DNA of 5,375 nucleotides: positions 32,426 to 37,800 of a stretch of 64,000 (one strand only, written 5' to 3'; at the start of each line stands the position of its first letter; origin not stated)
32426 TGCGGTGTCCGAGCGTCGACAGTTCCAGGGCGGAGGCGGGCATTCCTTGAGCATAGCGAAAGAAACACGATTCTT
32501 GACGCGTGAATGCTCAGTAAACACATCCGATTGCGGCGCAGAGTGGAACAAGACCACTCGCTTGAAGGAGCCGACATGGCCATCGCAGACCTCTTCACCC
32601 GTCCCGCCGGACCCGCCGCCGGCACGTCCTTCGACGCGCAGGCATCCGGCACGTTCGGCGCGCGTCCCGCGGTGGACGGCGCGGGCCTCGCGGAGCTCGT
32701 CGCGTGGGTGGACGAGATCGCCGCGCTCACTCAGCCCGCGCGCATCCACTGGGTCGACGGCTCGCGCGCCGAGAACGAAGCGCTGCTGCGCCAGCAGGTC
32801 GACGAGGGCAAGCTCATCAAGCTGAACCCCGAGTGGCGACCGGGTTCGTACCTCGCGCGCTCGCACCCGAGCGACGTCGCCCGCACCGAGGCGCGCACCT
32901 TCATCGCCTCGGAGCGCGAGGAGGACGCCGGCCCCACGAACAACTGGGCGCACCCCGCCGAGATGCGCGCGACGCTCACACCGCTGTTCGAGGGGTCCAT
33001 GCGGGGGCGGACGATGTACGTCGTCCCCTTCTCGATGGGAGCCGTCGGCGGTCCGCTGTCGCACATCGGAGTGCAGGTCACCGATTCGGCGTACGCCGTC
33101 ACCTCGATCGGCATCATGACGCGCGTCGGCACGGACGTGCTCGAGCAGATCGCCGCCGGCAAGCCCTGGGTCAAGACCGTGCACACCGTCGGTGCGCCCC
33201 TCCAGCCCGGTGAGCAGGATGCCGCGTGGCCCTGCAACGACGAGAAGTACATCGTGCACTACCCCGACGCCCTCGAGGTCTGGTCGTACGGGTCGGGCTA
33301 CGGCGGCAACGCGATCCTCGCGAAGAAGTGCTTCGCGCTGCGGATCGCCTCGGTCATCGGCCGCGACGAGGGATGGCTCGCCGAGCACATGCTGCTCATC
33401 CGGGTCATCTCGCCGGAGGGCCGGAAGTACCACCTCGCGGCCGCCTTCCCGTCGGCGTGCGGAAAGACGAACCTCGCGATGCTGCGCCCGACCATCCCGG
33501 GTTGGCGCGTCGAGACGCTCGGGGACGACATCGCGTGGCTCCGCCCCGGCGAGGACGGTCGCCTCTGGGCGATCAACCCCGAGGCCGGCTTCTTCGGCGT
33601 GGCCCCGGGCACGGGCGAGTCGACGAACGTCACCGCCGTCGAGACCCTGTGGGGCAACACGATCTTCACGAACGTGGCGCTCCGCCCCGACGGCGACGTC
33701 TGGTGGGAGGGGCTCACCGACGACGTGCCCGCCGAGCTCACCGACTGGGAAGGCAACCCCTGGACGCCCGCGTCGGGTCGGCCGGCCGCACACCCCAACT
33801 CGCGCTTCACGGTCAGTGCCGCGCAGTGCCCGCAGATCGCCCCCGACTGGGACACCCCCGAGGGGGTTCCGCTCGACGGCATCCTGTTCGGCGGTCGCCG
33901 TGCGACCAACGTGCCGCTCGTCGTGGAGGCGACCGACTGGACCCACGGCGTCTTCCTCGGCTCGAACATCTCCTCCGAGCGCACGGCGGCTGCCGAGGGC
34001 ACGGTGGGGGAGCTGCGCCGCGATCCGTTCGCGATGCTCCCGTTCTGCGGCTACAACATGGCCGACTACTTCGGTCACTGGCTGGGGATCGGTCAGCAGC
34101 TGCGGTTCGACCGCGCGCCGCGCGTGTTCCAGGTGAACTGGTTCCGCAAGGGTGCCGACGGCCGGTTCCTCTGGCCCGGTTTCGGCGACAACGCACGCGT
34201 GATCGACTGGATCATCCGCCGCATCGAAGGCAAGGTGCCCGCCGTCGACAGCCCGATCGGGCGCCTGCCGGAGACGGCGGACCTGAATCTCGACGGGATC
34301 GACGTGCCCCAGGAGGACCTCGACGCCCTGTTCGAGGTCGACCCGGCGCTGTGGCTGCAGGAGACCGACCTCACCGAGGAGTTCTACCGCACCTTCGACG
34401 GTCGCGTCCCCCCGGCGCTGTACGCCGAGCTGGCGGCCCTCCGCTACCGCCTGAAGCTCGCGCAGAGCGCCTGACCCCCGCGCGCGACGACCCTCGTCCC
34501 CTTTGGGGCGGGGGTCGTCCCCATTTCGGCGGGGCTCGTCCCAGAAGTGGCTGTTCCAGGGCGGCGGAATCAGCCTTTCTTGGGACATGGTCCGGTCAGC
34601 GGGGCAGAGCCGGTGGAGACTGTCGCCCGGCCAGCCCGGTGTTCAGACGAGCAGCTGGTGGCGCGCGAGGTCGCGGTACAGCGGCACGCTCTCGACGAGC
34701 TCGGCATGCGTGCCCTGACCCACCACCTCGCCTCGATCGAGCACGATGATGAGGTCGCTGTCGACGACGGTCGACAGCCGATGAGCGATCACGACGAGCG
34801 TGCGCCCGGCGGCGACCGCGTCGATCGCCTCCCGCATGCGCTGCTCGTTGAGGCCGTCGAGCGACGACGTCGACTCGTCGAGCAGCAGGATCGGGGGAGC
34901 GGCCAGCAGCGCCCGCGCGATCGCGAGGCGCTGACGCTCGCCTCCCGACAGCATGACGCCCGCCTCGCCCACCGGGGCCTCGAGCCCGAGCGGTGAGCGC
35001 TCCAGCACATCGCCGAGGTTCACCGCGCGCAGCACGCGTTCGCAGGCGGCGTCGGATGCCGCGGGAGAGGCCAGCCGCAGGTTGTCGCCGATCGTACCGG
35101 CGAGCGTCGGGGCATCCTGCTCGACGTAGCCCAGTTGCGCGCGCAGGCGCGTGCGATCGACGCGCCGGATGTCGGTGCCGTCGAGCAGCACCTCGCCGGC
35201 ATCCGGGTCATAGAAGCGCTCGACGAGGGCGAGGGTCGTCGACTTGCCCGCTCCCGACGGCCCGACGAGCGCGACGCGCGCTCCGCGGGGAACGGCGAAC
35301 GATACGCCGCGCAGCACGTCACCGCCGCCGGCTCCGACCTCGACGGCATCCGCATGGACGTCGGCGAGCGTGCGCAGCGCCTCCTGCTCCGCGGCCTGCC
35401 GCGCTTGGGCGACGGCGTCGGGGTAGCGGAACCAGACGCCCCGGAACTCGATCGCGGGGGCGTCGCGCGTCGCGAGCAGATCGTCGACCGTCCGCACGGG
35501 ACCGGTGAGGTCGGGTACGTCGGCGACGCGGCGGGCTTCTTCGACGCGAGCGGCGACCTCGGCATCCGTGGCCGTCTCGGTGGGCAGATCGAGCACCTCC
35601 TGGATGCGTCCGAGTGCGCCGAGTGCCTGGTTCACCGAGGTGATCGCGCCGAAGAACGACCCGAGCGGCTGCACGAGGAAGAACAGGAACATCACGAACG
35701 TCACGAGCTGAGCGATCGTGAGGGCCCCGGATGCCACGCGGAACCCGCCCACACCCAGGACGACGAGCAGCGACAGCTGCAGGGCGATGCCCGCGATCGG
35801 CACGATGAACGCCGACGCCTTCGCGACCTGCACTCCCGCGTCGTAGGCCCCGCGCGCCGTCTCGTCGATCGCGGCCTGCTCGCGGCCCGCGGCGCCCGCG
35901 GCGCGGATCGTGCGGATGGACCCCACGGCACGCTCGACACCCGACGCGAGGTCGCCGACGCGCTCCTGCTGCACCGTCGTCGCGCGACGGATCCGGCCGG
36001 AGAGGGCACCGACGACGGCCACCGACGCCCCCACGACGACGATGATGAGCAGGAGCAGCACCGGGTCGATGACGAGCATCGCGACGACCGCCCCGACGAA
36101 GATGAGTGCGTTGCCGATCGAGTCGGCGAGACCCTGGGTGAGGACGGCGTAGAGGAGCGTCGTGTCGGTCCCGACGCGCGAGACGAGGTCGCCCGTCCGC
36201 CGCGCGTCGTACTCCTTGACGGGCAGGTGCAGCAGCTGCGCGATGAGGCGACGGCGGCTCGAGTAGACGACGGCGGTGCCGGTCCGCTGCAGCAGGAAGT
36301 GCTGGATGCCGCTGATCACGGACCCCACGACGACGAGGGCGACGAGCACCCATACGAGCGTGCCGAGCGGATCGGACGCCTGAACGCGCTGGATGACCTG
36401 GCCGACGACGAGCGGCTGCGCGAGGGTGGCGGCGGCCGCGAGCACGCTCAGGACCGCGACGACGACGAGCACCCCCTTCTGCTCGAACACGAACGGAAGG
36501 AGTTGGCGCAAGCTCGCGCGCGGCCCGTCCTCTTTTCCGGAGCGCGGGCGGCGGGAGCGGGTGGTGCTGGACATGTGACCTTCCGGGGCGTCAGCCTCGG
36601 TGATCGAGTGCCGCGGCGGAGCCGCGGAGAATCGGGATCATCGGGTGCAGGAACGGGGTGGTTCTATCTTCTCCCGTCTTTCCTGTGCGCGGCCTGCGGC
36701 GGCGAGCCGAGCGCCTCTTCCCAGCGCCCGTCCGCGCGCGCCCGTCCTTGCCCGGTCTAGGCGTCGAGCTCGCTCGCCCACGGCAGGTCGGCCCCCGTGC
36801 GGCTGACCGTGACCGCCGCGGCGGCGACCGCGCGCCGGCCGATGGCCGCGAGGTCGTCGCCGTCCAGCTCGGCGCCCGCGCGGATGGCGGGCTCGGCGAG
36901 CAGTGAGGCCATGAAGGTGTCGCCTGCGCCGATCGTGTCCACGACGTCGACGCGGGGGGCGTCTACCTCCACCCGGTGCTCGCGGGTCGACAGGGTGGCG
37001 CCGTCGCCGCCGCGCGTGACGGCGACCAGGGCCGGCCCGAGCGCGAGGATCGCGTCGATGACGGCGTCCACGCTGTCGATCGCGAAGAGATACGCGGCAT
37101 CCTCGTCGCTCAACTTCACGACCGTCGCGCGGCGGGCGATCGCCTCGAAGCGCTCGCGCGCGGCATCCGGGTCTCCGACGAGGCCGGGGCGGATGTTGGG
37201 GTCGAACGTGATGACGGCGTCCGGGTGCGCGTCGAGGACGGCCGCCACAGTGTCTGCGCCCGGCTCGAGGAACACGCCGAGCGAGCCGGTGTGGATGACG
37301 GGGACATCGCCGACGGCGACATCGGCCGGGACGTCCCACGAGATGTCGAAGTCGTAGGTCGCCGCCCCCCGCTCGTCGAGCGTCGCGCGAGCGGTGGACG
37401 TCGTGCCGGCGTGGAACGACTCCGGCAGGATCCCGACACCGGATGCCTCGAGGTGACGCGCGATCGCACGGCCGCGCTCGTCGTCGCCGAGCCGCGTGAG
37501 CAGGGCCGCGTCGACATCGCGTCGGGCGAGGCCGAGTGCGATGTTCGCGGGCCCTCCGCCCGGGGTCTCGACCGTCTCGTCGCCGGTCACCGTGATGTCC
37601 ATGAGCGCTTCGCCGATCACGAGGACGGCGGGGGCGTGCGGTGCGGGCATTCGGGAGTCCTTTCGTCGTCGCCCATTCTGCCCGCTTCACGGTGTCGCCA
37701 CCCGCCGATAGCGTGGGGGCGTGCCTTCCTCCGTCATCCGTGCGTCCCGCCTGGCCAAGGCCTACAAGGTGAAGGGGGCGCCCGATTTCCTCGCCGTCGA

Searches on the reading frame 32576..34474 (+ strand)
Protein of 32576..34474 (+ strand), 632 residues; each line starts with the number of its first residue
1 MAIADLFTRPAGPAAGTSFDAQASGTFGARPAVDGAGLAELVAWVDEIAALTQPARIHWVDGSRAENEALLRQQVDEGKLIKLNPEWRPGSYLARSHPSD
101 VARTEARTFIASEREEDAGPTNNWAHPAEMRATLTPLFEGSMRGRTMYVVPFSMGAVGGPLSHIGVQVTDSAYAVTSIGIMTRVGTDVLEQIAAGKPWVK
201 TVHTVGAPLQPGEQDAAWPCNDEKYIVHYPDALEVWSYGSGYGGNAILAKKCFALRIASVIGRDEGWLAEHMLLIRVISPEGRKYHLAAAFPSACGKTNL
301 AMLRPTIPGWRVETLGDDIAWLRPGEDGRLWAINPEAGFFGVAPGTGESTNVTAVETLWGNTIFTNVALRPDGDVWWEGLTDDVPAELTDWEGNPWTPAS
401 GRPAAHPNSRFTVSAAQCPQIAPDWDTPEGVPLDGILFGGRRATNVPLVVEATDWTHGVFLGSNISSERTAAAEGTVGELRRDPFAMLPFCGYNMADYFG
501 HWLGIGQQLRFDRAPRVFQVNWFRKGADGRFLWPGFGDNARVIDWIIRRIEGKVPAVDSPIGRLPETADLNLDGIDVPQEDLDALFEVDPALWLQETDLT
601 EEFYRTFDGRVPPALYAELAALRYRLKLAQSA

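Call 10: search_protein_families(library=pfam, proteins=[window:32576-34474:+])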
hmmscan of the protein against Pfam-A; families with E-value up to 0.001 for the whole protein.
window:32576-34474:+ (632 aa): 2 families
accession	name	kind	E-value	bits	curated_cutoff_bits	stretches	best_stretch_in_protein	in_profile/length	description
PF00821.23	PEPCK_GTP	-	1.4e-163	544.3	23.8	1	267-623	1-355/357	Phosphoenolpyruvate carboxykinase C-terminal P-loop domain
PF17297.7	PEPCK_N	-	2e-91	305.9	23.8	1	44-263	2-218/218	Phosphoenolpyruvate carboxykinase N-terminal domain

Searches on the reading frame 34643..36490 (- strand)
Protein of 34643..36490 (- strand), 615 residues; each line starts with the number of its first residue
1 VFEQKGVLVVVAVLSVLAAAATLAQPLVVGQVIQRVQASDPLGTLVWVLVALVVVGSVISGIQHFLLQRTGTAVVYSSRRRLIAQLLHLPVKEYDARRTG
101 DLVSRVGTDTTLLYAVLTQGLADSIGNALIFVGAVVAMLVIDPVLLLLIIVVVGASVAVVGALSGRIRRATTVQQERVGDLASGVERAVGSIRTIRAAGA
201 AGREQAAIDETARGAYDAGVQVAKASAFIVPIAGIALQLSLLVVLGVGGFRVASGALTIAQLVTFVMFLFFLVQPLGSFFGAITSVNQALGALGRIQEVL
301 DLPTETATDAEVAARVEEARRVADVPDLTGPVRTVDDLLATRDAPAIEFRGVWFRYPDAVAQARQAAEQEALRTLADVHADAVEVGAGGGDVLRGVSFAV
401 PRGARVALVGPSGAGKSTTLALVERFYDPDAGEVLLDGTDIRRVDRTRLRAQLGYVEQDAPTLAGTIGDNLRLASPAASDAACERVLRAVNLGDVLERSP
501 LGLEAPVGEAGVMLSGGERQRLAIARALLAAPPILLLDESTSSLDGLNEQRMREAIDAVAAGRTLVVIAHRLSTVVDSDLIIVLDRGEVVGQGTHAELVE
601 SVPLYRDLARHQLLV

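Call 10: search_protein_families(library=pfam, proteins=[window:34643-36490:-])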
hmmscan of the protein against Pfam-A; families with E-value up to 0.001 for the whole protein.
window:34643-36490:- (615 aa): 3 families
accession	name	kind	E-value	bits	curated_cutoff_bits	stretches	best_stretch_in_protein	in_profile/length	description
PF00664.28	ABC_membrane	-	6.5e-37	128.1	28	1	9-276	2-274/274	ABC transporter transmembrane region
PF00005.33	ABC_tran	-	1e-31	110.8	25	1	393-542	1-137/137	ABC transporter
PF02463.25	SMC_N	-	0.00021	21.2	40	0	495-580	135-207/220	RecF/RecN/SMC N terminal domain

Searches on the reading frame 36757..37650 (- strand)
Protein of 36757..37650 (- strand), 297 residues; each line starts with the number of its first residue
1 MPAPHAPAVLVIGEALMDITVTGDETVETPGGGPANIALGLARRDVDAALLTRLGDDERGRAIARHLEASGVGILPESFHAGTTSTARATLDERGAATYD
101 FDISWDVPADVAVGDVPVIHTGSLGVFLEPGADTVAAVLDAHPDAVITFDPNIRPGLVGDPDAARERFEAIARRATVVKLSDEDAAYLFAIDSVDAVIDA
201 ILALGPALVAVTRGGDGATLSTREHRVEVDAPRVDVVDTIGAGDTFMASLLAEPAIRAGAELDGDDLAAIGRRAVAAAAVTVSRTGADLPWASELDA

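Call 10: search_protein_families(library=pfam, proteins=[window:36757-37650:-])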
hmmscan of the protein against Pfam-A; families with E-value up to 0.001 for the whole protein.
window:36757-37650:- (297 aa): 1 family
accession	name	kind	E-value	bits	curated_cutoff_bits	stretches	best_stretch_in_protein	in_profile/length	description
PF00294.29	PfkB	-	2.7e-38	132.5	25.8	1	11-290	6-298/302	pfkB family carbohydrate kinase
